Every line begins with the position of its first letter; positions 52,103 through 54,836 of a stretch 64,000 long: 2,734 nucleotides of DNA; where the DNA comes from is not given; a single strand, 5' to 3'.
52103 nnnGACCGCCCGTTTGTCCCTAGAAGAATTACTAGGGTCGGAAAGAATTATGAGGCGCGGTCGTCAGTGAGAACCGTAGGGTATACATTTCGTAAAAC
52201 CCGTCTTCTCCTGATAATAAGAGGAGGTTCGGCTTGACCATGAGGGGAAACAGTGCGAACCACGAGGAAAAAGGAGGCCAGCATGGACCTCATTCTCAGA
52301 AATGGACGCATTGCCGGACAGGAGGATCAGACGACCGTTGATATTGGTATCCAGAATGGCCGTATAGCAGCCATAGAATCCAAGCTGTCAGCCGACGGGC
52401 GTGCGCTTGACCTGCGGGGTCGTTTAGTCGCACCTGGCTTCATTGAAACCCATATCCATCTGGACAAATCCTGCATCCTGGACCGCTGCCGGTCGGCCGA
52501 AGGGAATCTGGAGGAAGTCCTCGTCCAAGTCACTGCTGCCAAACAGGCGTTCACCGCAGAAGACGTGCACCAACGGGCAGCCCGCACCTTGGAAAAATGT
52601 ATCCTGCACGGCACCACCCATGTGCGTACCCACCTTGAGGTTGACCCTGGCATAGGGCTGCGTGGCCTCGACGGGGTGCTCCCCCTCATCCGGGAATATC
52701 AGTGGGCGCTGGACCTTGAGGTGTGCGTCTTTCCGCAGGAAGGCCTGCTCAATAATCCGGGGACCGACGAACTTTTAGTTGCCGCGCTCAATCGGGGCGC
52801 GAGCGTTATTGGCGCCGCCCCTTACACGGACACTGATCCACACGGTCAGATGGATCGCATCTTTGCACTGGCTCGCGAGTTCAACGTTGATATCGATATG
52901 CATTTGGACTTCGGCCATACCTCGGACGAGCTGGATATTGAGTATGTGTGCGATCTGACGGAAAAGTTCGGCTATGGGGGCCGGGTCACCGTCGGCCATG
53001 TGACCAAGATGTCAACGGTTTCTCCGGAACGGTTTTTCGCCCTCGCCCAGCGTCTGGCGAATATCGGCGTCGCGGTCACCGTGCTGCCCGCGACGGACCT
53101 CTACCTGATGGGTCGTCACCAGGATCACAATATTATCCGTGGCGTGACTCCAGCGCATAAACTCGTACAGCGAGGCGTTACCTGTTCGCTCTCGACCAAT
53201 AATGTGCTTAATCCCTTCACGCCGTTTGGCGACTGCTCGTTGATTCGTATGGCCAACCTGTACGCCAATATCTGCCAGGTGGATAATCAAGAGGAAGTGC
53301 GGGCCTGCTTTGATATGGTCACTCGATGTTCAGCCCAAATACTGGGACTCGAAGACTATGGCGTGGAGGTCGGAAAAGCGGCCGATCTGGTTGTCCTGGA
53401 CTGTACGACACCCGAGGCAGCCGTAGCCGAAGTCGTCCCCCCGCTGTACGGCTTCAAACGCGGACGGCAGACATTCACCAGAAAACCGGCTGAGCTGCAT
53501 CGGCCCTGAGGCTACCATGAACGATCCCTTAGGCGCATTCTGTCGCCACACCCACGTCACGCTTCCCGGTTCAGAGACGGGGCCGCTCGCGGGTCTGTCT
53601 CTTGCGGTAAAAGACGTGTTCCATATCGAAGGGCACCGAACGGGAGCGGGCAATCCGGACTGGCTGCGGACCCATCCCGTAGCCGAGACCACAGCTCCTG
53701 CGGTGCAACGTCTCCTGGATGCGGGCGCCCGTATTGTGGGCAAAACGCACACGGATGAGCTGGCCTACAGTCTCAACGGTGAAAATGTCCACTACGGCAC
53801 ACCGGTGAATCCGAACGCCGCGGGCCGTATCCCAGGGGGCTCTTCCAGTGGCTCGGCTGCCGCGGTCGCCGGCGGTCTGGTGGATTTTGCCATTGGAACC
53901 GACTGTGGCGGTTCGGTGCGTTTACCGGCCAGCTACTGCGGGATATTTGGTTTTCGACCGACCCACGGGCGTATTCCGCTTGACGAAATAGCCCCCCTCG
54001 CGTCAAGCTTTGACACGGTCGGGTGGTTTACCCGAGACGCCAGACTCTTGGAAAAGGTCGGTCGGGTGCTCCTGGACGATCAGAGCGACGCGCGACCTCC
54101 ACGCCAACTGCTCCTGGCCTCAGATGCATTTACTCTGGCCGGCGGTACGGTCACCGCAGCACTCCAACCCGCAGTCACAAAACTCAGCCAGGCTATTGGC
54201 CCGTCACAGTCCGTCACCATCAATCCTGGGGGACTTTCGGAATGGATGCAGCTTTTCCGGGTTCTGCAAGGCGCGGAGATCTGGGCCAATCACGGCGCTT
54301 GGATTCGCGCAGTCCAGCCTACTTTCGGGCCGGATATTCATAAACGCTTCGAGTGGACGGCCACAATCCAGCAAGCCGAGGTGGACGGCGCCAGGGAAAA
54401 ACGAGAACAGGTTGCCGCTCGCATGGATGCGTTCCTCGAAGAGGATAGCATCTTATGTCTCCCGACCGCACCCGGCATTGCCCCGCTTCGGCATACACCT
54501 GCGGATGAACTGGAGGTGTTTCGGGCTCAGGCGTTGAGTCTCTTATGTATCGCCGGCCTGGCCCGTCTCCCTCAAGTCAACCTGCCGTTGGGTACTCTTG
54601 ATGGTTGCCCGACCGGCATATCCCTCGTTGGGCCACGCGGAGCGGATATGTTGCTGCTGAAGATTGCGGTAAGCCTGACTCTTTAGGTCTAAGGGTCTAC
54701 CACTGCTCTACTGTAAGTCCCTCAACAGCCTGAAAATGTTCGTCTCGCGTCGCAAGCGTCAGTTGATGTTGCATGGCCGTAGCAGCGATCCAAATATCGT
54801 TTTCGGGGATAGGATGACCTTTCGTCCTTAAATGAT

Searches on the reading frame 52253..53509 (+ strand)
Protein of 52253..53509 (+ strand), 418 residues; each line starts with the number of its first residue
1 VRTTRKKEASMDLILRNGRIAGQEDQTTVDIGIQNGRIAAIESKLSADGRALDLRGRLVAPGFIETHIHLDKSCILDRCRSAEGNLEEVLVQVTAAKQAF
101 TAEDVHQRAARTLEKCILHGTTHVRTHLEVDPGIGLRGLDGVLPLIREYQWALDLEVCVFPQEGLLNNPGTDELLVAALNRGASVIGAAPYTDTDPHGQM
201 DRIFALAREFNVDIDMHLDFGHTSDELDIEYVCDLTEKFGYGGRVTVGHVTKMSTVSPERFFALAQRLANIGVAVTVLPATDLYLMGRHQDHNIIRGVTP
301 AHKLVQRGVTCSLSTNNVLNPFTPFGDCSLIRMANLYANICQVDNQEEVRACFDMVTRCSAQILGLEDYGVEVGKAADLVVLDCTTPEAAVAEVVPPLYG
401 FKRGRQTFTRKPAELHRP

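Call 41: search_protein_families(library=pfam, proteins=[window:52253-53509:+], max_evalue=0.00001)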
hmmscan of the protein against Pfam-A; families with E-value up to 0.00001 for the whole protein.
window:52253-53509:+ (418 aa): 2 families
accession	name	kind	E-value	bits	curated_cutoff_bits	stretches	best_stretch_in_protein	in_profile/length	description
PF07969.17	Amidohydro_3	-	3e-34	119.7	29.7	2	164-392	218-449/472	Amidohydrolase family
PF01979.26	Amidohydro_1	-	3.2e-22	79.7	25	1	59-404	2-342/345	Amidohydrolase family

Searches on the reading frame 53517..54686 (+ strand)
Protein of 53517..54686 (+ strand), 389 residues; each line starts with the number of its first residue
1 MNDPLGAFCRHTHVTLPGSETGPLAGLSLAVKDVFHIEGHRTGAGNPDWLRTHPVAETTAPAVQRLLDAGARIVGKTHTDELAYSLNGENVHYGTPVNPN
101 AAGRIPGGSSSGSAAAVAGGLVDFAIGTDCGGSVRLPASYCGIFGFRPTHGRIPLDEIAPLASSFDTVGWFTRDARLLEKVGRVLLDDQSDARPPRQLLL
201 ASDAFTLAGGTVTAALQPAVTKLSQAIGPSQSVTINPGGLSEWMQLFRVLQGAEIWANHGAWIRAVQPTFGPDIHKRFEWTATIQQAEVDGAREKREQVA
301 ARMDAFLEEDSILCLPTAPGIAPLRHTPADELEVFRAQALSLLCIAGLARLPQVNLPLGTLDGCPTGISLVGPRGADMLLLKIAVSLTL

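Call 41: search_protein_families(library=pfam, proteins=[window:53517-54686:+], max_evalue=0.00001)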
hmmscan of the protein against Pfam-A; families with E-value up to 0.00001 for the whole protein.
window:53517-54686:+ (389 aa): 1 family
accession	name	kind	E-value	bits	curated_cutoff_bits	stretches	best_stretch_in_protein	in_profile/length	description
PF01425.27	Amidase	-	1.2e-65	222.8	27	2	18-190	41-211/445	Amidase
